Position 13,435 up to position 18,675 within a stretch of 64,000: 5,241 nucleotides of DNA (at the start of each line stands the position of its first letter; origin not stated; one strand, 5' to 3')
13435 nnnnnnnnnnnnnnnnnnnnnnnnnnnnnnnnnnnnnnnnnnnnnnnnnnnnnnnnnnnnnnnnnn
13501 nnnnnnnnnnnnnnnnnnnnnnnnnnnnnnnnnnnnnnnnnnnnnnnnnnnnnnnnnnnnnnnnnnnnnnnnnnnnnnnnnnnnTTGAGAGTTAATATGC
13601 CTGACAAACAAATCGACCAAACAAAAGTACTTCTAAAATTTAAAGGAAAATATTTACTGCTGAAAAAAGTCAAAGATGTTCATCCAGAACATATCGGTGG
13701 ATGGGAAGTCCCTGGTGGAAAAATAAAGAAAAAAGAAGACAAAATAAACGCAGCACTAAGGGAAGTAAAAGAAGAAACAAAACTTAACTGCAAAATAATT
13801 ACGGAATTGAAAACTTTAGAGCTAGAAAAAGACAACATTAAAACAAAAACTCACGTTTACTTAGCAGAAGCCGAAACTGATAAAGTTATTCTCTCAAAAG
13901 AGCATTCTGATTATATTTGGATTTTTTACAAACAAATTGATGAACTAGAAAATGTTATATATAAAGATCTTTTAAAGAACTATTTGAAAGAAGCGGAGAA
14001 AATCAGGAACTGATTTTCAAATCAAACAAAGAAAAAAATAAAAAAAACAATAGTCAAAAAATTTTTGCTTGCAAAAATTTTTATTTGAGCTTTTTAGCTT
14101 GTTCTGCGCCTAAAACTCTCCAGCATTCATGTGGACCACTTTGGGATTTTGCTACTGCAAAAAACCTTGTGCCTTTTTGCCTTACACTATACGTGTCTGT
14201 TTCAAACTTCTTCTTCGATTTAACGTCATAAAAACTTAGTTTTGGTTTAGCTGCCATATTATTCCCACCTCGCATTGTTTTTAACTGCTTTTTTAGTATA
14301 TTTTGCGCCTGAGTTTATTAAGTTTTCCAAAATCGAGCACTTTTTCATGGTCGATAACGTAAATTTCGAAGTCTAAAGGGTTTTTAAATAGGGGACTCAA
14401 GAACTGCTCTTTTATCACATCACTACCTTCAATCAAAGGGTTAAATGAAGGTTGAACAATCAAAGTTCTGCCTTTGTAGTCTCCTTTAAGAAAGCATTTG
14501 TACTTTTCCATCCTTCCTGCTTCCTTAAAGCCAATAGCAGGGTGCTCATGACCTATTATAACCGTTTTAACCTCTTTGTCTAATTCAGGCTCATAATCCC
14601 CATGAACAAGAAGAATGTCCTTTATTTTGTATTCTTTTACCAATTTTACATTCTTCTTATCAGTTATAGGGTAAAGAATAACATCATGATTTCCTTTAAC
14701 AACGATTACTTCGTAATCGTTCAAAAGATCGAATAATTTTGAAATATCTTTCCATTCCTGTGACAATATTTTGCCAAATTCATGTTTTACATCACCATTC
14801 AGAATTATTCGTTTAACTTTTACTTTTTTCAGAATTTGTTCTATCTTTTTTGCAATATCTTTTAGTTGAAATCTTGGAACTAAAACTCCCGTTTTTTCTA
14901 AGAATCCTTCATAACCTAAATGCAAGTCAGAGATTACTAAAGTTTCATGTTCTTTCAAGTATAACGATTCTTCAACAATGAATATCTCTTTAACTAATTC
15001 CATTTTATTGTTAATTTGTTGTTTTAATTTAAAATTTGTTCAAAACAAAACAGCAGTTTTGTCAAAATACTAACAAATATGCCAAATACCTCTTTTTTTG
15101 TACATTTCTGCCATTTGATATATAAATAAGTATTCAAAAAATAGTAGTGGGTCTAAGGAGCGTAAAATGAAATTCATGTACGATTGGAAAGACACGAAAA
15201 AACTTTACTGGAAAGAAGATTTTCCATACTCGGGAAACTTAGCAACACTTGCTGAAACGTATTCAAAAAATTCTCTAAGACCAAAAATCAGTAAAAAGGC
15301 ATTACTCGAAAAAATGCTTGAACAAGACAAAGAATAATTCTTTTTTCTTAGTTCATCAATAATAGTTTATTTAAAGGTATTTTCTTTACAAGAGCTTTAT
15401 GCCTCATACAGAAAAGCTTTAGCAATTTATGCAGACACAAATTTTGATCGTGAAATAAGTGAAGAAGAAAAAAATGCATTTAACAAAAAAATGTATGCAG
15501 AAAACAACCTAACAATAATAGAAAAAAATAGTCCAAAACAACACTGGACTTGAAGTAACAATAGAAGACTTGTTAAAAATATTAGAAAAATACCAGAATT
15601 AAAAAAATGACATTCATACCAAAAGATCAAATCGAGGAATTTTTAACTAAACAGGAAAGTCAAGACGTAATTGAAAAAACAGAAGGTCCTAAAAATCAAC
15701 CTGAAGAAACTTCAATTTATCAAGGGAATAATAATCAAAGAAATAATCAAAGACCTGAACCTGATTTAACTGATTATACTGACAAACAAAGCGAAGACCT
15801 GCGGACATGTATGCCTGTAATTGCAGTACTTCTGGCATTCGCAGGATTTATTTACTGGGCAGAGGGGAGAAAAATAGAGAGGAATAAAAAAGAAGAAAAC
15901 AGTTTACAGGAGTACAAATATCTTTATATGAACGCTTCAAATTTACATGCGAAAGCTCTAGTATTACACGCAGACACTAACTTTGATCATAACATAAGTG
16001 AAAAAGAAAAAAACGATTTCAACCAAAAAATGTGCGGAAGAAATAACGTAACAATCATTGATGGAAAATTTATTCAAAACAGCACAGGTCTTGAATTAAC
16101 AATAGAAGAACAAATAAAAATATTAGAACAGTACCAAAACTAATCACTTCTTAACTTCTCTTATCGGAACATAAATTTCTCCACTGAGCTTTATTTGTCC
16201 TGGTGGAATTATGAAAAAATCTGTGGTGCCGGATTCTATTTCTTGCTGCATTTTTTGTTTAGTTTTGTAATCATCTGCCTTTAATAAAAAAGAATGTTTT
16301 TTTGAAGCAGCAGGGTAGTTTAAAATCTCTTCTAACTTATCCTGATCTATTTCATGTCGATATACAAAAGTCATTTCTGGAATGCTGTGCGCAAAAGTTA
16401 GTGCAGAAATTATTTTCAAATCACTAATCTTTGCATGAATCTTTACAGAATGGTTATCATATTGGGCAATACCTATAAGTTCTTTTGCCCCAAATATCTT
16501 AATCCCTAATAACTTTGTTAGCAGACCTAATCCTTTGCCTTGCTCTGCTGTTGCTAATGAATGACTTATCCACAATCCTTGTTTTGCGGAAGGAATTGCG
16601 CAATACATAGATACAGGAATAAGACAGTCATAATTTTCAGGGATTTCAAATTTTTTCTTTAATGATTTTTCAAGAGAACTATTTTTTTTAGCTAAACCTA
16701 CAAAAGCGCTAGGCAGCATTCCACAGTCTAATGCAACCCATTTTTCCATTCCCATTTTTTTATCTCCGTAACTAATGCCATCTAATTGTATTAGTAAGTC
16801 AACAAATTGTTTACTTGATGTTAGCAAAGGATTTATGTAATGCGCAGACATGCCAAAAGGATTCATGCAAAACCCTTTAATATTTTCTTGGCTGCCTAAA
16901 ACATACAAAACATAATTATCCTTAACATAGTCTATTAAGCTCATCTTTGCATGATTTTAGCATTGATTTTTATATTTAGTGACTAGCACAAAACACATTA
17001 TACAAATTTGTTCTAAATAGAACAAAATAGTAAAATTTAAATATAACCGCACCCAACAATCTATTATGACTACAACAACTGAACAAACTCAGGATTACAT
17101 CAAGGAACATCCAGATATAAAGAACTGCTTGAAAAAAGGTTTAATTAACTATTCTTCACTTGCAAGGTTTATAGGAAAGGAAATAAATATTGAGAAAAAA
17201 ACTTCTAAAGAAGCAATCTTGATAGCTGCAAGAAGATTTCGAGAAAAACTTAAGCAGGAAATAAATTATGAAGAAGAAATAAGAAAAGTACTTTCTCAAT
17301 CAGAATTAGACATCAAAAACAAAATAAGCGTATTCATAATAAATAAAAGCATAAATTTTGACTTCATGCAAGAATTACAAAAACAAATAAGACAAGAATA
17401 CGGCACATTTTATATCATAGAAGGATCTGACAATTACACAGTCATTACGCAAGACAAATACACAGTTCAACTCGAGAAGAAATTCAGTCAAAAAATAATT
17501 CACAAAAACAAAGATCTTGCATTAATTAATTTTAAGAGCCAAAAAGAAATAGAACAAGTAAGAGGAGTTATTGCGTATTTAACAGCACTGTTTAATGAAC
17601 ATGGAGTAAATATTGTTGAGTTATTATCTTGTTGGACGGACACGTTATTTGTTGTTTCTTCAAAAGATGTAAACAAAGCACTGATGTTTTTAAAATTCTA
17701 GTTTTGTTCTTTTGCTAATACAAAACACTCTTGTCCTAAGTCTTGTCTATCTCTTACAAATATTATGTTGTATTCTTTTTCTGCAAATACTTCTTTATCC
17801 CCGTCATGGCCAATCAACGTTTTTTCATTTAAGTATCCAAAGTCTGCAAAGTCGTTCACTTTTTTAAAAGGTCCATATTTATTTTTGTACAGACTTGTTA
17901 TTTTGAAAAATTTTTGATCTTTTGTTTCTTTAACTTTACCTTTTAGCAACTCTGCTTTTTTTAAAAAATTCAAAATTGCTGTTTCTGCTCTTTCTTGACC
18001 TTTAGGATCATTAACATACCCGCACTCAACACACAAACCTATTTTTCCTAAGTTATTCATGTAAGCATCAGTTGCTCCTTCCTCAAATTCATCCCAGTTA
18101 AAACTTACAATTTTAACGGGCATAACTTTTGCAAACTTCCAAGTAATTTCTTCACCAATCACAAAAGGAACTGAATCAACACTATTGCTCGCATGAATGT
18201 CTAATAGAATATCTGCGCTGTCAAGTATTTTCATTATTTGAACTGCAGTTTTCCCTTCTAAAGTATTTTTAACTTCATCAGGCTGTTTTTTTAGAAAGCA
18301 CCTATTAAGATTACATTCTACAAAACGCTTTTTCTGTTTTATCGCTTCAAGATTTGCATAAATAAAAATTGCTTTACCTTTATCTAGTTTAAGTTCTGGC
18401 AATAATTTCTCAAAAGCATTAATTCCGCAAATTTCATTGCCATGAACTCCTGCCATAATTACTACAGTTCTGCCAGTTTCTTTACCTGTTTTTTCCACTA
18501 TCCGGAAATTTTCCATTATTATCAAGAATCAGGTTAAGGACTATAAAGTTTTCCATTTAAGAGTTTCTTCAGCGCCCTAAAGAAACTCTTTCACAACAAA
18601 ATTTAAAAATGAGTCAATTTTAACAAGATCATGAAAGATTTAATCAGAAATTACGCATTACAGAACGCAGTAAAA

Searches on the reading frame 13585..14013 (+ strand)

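Call 74: search_protein_families(library=pfam, proteins=[window:13585-14013:+], max_evalue=0.01)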
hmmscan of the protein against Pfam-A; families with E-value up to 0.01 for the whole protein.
window:13585-14013:+ (142 aa): 1 family
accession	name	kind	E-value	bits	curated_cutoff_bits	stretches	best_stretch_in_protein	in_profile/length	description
PF00293.34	NUDIX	-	2.5e-13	50.6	21.1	1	16-122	10-123/134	NUDIX domain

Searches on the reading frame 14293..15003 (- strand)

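Call 75: search_protein_families(library=pfam, proteins=[window:14293-15003:-], max_evalue=0.001)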
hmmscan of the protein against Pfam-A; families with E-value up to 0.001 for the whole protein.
window:14293-15003:- (236 aa): 2 families
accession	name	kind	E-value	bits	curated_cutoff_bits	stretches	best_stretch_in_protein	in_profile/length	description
PF00149.33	Metallophos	-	8e-11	43.2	21.5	1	22-138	4-117/191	Calcineurin-like phosphoesterase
PF12850.12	Metallophos_2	-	1.8e-07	31.7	27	1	22-156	4-119/154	Calcineurin-like phosphoesterase superfamily domain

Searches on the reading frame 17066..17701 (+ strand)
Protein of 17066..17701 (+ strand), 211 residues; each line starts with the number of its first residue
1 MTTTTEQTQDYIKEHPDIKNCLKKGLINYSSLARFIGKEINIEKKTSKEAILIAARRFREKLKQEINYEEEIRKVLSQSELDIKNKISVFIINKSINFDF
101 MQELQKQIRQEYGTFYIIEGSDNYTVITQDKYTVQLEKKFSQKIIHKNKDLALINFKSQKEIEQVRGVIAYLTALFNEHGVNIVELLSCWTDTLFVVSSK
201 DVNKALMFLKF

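Call 86: search_protein_families(library=pfam, proteins=[window:17066-17701:+], max_evalue=0.001)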
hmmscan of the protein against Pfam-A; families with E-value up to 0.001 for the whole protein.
window:17066-17701:+ (211 aa): 1 family
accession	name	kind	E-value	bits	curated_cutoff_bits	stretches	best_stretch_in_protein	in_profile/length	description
PF24367.1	DUF7523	-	2.4e-06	28.3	27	1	5-83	3-74/158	Family of unknown function (DUF7523)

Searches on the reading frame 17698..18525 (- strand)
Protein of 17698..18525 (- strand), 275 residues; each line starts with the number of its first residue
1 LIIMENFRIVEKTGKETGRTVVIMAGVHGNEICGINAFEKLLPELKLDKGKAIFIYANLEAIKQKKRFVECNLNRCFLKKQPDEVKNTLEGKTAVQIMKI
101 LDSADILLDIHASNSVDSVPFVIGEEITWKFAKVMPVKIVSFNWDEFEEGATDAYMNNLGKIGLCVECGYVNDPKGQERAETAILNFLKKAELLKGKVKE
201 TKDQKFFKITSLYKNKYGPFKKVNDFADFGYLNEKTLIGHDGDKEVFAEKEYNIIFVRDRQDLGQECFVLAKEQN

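Call 86: search_protein_families(library=pfam, proteins=[window:17698-18525:-], max_evalue=0.001)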
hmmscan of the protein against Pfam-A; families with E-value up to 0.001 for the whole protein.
window:17698-18525:- (275 aa): 1 family
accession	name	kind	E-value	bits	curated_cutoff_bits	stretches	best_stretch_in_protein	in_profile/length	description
PF24827.1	AstE_AspA_cat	-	1.4e-22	80.6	25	1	18-183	2-184/192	Succinylglutamate desuccinylase/Aspartoacylase catalytic domain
